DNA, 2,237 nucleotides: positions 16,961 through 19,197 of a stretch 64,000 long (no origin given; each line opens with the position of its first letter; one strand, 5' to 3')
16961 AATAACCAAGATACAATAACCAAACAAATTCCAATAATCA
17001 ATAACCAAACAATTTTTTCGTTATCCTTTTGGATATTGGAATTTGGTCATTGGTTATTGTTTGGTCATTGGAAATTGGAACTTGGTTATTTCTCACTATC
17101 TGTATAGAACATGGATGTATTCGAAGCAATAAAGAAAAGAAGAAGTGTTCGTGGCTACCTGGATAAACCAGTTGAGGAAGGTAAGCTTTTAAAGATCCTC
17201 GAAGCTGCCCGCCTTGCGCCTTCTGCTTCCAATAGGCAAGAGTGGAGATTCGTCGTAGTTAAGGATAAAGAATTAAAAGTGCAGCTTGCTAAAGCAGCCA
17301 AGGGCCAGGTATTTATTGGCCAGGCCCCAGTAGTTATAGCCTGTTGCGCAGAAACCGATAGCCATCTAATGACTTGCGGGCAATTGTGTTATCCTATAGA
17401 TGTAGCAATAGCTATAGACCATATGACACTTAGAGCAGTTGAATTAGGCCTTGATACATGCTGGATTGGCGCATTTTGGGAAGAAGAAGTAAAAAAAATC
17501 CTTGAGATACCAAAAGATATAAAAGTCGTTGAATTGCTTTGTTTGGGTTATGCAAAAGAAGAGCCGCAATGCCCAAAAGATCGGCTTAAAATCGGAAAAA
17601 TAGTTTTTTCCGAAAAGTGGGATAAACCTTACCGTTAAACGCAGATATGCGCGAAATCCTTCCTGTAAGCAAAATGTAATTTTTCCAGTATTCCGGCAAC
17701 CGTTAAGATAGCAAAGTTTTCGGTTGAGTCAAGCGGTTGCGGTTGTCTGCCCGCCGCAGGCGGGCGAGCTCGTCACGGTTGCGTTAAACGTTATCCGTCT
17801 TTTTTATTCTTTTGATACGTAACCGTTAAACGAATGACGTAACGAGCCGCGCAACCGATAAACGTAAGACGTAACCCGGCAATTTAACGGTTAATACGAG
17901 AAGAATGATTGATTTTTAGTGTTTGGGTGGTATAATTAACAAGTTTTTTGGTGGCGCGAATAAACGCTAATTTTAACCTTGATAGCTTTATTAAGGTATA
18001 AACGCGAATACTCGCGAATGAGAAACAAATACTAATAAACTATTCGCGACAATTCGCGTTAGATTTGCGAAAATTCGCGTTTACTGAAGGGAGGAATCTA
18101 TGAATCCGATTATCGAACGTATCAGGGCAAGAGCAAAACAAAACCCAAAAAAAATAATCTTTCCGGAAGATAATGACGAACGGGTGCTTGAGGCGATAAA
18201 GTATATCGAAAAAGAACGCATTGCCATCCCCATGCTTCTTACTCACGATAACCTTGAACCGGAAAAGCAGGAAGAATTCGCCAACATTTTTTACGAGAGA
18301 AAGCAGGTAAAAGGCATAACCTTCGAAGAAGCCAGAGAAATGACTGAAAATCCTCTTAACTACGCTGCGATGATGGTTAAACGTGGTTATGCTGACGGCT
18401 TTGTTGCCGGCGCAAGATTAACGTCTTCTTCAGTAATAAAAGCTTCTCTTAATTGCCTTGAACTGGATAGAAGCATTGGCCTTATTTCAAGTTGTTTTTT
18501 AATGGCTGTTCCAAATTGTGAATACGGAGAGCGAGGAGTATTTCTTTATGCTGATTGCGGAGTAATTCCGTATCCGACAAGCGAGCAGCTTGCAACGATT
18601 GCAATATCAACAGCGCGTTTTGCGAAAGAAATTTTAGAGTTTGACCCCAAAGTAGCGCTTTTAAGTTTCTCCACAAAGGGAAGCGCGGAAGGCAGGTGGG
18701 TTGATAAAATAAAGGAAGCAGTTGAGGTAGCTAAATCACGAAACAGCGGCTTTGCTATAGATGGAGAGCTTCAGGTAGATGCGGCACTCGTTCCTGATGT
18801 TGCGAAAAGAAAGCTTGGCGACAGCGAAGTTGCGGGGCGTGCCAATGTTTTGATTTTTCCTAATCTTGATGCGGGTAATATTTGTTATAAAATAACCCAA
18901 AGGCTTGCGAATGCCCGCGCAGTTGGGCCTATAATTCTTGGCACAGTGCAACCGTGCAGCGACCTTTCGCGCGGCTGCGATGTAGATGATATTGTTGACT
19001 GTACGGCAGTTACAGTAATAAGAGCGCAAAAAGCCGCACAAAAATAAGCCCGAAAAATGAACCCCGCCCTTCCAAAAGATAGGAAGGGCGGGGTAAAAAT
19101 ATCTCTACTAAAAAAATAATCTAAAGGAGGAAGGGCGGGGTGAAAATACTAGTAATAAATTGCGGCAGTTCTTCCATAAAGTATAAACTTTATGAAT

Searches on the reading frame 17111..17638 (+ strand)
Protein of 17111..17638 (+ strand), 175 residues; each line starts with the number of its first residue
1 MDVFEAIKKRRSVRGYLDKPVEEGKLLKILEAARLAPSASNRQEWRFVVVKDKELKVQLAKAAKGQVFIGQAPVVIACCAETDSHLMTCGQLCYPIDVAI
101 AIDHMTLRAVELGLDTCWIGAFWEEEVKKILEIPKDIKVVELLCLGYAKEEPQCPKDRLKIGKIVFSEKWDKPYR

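Call 81: search_protein_families(library=pfam, proteins=[window:17111-17638:+])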
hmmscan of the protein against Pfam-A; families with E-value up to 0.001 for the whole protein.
window:17111-17638:+ (175 aa): 2 families
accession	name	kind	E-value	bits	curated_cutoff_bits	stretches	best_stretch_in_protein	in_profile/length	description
PF00881.29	Nitroreductase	-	1.6e-32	113.4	23.5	2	7-79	1-73/167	Nitroreductase family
PF14512.11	TM1586_NiRdase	-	2.3e-21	76.9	27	2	28-59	162-193/215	Putative TM nitroreductase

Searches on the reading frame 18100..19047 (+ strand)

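Call 81: search_protein_families(library=pfam, proteins=[window:18100-19047:+])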
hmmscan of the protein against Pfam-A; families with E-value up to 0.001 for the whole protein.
window:18100-19047:+ (315 aa): 1 family
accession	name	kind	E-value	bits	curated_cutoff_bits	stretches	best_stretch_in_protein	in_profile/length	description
PF01515.24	PTA_PTB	-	1.2e-101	340.7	24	1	4-306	2-319/319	Phosphate acetyl/butaryl transferase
